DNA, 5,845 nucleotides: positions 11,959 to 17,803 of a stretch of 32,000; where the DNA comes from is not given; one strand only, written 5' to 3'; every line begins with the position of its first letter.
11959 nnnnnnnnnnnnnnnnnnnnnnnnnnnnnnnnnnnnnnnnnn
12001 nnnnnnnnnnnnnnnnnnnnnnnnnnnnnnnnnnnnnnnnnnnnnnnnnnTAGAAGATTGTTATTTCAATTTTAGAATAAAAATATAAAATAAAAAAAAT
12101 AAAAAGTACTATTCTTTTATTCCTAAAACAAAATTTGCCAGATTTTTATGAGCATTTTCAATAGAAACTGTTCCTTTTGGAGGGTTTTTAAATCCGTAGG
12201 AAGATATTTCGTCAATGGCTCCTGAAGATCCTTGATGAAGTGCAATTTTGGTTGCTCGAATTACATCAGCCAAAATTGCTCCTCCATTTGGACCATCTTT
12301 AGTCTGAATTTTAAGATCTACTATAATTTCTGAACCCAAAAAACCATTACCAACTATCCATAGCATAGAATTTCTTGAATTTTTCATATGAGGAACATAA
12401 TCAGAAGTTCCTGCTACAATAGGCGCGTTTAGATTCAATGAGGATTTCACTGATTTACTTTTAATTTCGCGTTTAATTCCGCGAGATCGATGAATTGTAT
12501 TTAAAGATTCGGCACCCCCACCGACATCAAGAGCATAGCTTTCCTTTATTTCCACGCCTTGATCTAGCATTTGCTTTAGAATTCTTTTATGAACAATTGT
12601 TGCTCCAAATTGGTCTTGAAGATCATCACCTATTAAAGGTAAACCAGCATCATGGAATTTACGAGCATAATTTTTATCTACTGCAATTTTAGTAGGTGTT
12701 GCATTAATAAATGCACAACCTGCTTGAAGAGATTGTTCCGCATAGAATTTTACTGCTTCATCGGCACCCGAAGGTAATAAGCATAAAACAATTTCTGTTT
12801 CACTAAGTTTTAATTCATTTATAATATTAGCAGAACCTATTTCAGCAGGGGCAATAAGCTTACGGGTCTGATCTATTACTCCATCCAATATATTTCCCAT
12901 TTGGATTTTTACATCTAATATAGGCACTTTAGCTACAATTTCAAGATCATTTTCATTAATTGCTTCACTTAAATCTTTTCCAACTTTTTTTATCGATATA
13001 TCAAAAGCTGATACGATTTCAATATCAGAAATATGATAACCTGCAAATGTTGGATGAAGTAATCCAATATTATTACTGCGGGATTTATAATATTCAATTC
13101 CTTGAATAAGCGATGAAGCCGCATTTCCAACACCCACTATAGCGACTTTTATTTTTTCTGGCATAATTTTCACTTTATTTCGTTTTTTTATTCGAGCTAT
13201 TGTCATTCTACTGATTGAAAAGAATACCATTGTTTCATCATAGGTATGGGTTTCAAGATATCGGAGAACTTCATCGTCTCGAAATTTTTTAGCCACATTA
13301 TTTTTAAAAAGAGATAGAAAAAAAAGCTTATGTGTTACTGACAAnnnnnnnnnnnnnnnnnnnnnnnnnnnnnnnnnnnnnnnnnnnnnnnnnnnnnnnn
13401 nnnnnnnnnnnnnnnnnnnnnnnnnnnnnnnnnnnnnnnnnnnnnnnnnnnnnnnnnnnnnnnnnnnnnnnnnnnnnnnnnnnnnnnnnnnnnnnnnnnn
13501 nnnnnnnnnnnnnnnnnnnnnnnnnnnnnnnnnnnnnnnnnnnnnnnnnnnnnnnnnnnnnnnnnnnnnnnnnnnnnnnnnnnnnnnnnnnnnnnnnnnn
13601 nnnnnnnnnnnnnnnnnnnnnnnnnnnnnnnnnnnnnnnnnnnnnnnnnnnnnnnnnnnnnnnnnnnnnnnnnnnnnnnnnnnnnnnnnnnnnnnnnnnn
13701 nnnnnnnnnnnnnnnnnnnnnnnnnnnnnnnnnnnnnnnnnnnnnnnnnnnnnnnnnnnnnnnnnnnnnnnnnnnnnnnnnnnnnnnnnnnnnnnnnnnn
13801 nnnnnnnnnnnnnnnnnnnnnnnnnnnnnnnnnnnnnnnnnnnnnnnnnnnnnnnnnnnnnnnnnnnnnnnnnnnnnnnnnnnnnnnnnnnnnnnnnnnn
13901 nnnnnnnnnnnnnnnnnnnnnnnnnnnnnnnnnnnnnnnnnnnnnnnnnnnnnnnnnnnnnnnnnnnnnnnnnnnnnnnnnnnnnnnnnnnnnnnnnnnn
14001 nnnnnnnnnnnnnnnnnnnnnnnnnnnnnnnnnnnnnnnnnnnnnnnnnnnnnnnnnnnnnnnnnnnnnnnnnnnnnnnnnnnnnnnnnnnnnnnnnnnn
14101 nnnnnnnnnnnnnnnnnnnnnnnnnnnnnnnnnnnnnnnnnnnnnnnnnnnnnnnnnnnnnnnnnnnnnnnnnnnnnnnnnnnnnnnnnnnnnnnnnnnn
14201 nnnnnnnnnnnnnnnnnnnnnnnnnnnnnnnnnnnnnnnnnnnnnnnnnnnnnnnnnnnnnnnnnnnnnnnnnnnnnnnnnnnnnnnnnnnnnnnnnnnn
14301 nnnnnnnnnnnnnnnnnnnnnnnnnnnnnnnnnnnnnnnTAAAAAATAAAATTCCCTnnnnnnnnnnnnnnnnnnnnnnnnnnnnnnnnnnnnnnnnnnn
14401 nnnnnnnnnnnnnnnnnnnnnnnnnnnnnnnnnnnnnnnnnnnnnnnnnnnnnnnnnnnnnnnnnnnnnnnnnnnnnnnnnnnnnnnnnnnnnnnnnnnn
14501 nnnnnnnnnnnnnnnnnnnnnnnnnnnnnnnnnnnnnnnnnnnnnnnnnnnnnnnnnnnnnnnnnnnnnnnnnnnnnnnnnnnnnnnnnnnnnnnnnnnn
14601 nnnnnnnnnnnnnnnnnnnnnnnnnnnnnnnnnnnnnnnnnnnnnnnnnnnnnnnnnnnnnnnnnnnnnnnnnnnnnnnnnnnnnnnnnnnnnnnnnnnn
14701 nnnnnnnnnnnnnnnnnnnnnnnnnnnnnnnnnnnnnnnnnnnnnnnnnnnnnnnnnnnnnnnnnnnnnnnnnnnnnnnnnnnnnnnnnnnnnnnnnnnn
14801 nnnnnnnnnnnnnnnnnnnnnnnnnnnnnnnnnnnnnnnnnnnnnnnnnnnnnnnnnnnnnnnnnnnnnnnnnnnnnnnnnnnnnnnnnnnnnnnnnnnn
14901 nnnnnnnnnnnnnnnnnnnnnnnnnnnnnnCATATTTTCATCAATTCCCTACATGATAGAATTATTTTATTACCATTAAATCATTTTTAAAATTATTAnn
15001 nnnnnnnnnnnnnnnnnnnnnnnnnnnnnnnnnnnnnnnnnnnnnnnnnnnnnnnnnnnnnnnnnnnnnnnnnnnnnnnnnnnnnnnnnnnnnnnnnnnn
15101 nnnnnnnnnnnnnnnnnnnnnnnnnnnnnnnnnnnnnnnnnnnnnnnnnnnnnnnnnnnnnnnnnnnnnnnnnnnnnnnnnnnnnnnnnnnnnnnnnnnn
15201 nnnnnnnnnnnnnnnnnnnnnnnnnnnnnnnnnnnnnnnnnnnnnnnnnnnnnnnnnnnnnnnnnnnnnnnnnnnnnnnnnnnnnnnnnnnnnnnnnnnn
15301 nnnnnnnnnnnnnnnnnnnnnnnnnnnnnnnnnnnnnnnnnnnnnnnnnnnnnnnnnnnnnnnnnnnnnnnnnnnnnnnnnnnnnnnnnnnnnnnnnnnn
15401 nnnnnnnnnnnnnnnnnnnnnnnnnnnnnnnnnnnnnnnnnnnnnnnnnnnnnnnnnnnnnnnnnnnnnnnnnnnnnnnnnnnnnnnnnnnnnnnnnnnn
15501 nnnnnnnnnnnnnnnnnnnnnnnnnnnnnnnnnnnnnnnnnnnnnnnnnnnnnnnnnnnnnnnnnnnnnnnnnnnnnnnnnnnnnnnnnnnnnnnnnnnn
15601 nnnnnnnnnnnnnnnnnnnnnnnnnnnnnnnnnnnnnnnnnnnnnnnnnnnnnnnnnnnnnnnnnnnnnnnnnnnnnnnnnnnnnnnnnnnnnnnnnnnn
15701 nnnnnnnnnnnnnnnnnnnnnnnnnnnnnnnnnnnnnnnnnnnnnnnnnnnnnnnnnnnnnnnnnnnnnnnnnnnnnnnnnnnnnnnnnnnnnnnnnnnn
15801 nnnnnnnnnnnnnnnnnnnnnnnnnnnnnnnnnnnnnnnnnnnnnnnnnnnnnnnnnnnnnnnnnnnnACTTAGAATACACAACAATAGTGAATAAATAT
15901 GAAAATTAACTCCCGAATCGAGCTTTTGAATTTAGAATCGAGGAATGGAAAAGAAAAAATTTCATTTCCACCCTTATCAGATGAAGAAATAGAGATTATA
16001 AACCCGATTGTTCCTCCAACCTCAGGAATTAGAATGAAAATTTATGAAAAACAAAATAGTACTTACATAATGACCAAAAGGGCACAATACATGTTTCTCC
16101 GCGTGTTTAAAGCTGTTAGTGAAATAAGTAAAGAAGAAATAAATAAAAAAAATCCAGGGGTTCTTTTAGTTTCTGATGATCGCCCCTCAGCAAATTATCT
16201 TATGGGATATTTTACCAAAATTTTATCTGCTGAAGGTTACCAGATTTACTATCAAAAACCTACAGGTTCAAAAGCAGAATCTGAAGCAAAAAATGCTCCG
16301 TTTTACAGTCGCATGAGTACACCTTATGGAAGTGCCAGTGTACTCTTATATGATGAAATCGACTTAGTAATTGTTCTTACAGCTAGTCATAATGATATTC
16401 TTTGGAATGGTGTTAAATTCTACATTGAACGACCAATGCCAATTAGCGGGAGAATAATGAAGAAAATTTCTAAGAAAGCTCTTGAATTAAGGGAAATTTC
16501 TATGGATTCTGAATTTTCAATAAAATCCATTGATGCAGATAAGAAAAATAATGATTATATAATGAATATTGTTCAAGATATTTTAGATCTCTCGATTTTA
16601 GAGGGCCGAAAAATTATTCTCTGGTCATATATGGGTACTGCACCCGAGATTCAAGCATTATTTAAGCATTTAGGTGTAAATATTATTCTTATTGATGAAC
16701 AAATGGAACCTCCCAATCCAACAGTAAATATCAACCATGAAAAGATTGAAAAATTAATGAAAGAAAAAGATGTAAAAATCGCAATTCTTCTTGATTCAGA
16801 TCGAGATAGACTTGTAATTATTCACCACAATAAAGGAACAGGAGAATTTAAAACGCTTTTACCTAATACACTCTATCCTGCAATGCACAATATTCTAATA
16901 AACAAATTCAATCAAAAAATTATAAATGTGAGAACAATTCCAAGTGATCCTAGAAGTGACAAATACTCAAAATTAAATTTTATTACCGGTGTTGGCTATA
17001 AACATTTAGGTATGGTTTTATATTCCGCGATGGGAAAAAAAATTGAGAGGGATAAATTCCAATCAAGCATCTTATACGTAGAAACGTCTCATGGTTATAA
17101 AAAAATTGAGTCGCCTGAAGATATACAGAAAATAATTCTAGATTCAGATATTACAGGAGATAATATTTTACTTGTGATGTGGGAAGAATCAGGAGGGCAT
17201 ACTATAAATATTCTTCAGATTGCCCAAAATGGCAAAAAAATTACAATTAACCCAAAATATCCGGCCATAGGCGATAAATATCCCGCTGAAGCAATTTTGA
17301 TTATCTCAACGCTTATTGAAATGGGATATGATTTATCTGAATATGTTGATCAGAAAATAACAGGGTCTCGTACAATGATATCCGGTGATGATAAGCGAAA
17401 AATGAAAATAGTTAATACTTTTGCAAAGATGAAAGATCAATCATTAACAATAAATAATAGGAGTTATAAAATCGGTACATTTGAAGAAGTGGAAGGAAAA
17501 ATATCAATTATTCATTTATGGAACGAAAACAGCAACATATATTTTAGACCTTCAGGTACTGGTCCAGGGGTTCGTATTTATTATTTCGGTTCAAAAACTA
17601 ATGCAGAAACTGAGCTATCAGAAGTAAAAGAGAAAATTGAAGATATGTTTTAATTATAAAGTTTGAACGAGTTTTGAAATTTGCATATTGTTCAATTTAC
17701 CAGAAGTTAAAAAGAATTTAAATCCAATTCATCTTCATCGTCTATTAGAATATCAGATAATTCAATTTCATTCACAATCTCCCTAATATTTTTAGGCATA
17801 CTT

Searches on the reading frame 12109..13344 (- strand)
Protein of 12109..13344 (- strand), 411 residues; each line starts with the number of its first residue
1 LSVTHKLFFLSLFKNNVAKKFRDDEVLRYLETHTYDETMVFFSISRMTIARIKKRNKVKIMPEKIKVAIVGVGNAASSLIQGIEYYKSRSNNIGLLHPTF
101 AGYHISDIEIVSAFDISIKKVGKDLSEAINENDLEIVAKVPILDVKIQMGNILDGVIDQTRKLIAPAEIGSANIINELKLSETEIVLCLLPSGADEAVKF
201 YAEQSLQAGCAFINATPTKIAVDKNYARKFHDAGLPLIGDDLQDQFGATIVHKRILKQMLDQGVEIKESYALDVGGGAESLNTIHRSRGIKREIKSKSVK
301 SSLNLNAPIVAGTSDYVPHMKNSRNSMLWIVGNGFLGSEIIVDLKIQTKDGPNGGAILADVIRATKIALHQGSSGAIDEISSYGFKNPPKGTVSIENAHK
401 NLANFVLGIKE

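Call 27: search_protein_families(library=pfam, proteins=[window:12109-13344:-], max_evalue=0.0001)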
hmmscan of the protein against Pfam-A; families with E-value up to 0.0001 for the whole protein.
window:12109-13344:- (411 aa): 1 family
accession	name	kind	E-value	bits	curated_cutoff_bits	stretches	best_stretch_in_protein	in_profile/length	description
PF01658.22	Inos-1-P_synth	-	1.2e-14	54.9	27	1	247-350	1-106/107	Myo-inositol-1-phosphate synthase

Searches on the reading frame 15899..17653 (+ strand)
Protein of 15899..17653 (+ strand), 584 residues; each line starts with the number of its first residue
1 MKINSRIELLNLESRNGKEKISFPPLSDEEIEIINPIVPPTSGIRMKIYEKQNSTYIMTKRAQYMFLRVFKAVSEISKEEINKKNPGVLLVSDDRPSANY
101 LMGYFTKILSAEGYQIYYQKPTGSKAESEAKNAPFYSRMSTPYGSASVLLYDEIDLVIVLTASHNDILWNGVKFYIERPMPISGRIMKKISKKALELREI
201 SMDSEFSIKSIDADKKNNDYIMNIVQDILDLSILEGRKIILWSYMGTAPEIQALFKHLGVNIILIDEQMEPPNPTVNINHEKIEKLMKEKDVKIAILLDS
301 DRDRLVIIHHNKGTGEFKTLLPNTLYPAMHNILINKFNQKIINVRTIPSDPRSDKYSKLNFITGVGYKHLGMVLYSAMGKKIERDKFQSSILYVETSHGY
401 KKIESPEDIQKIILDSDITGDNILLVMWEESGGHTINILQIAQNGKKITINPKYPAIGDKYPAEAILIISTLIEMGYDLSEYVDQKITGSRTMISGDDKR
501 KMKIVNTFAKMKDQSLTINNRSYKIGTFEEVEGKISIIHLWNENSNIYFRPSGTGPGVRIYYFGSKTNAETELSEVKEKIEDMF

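Call 27: search_protein_families(library=pfam, proteins=[window:15899-17653:+], max_evalue=0.0001)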
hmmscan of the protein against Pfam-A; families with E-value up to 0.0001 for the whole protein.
window:15899-17653:+ (584 aa): 2 families
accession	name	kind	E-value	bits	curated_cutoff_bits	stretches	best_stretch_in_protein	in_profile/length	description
PF02878.22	PGM_PMM_I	-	4.2e-11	43.1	22.5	1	41-196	6-133/138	Phosphoglucomutase/phosphomannomutase, alpha/beta/alpha domain I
PF02879.22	PGM_PMM_II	-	1.6e-05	25.8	29.3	1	219-311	2-102/103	Phosphoglucomutase/phosphomannomutase, alpha/beta/alpha domain II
